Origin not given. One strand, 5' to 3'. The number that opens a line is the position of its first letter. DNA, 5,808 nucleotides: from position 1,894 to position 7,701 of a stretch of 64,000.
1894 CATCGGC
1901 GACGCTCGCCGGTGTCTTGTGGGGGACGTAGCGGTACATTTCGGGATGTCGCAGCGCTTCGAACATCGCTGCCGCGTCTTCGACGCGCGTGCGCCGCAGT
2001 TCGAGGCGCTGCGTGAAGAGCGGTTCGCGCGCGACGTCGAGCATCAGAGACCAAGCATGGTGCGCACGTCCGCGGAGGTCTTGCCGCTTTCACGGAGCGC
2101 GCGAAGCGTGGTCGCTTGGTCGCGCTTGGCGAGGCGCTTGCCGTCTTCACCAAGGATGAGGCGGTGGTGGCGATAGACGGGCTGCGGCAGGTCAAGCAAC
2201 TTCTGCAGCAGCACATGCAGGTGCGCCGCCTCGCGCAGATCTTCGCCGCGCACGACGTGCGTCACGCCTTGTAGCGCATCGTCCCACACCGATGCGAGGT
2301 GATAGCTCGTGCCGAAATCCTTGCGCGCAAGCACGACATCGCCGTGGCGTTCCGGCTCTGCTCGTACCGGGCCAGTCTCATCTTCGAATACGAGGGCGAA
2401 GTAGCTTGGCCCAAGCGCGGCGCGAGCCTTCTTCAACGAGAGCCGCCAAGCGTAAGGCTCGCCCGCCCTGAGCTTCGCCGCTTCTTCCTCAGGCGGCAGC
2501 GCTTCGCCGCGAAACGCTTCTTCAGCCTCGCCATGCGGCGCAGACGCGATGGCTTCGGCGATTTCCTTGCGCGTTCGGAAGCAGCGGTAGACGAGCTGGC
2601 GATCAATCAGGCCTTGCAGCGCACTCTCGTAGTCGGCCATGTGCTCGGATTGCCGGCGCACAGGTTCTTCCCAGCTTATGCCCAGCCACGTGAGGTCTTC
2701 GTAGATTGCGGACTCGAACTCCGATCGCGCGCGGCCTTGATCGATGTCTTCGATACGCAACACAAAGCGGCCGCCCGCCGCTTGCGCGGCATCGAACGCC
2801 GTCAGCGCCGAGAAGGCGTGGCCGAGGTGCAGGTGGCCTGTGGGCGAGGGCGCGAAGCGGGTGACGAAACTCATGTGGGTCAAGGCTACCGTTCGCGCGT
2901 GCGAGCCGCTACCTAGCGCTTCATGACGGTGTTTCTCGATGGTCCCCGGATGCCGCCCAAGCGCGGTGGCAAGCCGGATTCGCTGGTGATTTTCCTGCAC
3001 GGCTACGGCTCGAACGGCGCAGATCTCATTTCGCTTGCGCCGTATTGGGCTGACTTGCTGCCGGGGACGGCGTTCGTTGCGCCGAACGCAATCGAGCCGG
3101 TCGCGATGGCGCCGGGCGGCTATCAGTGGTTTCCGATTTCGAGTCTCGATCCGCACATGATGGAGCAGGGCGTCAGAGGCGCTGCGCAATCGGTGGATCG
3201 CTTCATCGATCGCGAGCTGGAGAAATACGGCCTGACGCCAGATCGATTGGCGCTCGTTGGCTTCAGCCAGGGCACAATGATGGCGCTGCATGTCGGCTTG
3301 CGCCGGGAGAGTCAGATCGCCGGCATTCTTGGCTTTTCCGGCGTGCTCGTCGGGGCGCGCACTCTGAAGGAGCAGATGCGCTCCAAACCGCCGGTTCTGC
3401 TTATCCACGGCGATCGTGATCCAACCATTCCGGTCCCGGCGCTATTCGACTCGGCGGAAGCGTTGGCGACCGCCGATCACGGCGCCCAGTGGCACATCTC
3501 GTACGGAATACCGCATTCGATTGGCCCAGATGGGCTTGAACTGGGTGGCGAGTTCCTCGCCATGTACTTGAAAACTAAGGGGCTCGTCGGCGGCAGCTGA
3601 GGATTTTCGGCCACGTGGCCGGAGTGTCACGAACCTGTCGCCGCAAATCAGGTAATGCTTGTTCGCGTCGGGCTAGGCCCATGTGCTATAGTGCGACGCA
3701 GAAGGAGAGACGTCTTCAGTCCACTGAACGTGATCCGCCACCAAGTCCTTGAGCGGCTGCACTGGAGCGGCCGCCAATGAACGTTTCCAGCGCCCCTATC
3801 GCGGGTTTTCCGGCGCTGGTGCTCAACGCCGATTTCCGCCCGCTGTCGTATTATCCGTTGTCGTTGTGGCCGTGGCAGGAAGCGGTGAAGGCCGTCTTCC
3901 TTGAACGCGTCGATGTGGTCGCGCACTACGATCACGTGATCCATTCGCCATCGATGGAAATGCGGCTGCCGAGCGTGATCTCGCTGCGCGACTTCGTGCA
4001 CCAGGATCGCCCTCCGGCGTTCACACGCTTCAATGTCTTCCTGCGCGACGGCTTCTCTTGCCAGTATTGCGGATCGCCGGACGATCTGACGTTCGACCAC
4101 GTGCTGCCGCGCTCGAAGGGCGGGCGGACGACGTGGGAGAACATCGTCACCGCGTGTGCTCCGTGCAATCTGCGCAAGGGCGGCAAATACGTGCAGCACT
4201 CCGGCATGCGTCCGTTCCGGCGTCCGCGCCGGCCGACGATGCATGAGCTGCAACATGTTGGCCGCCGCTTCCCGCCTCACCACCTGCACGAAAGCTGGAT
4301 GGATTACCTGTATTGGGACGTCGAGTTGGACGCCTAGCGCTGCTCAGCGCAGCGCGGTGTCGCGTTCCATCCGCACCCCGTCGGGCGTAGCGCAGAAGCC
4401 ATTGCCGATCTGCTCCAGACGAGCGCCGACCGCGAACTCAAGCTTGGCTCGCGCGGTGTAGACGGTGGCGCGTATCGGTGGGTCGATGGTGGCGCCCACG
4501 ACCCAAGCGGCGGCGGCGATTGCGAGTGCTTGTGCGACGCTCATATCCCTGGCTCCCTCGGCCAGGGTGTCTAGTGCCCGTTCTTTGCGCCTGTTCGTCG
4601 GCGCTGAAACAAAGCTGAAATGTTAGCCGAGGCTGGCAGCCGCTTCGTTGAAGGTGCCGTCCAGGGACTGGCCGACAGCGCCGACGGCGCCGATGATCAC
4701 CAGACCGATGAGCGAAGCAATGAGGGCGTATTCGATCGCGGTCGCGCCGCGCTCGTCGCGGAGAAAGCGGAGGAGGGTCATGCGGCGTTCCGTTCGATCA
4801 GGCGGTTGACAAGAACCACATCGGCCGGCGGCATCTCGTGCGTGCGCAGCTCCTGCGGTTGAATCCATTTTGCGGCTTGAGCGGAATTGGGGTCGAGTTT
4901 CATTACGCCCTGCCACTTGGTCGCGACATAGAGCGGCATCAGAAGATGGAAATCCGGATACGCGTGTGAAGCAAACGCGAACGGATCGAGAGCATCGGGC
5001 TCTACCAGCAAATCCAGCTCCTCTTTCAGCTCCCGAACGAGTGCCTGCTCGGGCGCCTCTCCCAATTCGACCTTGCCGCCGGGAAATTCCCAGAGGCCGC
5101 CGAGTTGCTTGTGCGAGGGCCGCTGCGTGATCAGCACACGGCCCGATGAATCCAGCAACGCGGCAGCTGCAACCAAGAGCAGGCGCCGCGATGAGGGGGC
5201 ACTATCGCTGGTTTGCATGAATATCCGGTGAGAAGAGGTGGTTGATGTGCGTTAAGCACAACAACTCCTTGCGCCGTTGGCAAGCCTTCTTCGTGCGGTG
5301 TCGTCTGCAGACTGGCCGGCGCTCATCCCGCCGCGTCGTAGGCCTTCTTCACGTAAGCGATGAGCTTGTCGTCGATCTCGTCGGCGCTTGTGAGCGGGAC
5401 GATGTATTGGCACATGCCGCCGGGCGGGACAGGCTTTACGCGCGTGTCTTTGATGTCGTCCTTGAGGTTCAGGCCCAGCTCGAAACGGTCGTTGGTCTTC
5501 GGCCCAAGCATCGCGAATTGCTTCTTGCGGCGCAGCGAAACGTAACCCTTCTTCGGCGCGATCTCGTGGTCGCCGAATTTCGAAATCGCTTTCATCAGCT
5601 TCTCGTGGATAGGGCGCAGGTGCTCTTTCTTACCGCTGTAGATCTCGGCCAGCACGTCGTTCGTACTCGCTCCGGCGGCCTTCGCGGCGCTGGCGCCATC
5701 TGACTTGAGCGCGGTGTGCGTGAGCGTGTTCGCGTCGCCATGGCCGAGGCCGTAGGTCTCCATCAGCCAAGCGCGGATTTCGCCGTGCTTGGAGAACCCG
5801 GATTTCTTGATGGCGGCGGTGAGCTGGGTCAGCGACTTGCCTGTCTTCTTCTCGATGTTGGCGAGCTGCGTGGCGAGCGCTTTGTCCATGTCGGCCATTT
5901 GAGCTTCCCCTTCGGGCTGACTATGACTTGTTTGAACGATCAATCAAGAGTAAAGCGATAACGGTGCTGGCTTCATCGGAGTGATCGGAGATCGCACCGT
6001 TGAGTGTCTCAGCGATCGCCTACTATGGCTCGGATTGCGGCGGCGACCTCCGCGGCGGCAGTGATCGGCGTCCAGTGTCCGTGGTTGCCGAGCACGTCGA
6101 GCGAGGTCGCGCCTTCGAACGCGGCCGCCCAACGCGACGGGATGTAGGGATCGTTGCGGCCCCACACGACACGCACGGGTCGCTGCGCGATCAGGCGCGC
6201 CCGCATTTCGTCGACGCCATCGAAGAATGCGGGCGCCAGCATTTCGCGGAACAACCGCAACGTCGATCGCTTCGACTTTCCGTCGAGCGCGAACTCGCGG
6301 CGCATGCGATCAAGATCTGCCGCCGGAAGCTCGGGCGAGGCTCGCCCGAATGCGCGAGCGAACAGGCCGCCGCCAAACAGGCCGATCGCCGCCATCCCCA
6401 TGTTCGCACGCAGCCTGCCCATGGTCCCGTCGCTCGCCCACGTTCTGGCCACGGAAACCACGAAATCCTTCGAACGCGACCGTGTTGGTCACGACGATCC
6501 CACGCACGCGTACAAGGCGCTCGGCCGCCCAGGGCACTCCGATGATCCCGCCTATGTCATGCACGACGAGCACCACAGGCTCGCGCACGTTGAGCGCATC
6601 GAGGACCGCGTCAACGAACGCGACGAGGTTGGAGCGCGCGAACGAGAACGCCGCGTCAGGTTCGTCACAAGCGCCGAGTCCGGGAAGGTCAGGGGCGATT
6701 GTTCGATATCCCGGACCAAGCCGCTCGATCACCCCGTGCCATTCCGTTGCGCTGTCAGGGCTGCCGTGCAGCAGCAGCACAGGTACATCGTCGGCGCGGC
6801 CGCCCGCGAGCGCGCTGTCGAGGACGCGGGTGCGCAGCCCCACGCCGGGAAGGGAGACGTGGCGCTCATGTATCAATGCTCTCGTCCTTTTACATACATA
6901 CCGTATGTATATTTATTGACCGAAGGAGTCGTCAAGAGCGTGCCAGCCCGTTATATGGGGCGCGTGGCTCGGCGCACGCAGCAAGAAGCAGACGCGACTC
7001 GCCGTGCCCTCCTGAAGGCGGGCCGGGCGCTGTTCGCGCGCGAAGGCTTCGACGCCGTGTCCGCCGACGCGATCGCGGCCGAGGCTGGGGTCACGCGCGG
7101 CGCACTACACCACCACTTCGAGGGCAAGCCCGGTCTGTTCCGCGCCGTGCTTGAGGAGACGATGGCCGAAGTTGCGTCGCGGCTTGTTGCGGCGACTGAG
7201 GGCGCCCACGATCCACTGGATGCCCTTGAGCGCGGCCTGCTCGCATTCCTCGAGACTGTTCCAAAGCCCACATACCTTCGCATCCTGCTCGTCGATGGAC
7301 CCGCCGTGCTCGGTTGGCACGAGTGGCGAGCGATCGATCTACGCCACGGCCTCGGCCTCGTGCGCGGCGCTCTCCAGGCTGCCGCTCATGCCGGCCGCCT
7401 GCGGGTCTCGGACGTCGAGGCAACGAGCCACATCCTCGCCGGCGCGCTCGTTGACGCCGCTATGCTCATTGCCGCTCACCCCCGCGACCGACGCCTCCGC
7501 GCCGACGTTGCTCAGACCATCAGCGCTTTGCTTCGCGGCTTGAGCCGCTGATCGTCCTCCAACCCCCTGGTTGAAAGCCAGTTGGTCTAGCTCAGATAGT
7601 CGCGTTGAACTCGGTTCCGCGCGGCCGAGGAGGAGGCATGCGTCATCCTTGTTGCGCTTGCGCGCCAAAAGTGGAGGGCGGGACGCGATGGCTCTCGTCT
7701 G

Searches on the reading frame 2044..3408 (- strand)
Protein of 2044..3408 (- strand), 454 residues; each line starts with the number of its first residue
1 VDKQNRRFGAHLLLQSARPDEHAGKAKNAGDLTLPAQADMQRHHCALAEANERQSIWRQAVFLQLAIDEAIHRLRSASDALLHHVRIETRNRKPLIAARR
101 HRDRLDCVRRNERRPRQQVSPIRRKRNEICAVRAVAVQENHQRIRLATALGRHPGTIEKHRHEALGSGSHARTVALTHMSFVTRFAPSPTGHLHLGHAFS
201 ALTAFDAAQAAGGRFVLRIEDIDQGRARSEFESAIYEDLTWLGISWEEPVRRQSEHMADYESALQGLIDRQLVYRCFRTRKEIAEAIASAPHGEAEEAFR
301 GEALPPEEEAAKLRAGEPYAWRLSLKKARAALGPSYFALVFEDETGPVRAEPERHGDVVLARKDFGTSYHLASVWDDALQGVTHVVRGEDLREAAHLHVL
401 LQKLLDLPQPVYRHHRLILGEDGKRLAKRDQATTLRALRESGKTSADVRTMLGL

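Call 54: search_protein_families(library=pfam, proteins=[window:2044-3408:-], max_evalue=0.001)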
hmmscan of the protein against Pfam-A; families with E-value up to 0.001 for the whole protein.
window:2044-3408:- (454 aa): 1 family
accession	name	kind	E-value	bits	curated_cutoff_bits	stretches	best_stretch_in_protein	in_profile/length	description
PF00749.27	tRNA-synt_1c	-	1.5e-50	172.4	23.4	1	182-444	3-264/314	tRNA synthetases class I (E and Q), catalytic domain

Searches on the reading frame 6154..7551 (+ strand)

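Call 55: search_protein_families(library=pfam, proteins=[window:6154-7551:+], max_evalue=0.001)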
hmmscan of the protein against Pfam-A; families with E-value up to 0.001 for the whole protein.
window:6154-7551:+ (465 aa): 2 families
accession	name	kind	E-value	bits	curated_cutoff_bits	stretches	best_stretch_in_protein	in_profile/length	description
PF21351.2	TetR_C_41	-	2.5e-26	92.5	27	1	356-463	2-108/108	Tetracyclin repressor-like, C-terminal domain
PF00440.29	TetR_N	-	3.1e-16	59.3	24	1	286-332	1-47/47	Bacterial regulatory proteins, tetR family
